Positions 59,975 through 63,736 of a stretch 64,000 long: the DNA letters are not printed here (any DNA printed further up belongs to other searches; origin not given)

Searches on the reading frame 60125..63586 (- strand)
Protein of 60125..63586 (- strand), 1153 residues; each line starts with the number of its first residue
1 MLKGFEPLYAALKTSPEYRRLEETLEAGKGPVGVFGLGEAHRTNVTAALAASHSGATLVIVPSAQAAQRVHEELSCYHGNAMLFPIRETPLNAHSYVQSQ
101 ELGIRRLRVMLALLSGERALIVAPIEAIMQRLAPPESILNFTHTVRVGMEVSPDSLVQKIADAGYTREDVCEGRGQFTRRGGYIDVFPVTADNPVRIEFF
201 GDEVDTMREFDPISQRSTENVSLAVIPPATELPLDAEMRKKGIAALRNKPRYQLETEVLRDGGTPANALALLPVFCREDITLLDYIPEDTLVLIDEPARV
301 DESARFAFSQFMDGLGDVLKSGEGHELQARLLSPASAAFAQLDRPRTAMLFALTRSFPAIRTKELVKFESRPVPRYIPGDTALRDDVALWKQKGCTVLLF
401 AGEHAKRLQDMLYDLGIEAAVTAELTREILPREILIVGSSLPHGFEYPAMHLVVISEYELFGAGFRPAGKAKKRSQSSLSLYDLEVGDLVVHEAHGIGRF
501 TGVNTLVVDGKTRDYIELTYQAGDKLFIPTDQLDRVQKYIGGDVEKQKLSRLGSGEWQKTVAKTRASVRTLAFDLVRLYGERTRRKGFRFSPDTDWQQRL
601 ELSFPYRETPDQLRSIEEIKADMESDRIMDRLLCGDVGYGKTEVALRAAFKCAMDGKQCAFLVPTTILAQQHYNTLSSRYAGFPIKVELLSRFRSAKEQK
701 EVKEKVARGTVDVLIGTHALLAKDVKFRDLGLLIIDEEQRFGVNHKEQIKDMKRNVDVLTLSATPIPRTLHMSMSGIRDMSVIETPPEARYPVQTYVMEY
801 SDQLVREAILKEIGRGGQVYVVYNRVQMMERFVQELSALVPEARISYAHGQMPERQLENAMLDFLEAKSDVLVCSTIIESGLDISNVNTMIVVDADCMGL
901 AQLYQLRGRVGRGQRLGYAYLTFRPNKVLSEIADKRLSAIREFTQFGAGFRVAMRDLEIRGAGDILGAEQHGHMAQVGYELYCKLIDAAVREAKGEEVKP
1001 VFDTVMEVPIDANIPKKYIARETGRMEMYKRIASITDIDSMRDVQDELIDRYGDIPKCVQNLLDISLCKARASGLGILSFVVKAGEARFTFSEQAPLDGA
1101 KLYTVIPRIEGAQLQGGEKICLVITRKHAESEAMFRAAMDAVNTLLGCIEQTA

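Call 18: search_protein_families(library=pfam, proteins=[window:60125-63586:-], max_evalue=0.001)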
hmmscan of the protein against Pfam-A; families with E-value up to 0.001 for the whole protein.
window:60125-63586:- (1153 aa): 7 families
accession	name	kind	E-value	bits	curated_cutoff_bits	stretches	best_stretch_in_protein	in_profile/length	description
PF00270.35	DEAD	-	1.3e-27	97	26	1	609-770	1-164/167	DEAD/DEAH box helicase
PF17757.6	UvrB_inter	-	8.7e-26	90.3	22.9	1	145-231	3-90/91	UvrB interaction domain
PF03461.20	TRCF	-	1.5e-24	86.6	25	1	1009-1101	2-94/95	TRCF domain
PF00271.37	Helicase_C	-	6.3e-22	78.4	23.5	1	809-912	10-108/110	Helicase conserved C-terminal domain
PF02559.22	CarD_TRCF_RID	-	9.6e-22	77.3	23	1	484-540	1-57/57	CarD-like/TRCF RID domain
PF04851.21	ResIII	-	4e-09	37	22.5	1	610-765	6-162/164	Type III restriction enzyme, res subunit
PF22590.2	Cas3-like_C_2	-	1e-06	29.4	27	1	816-914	2-105/106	CRISPR-associated nuclease/helicase Cas3, C-terminal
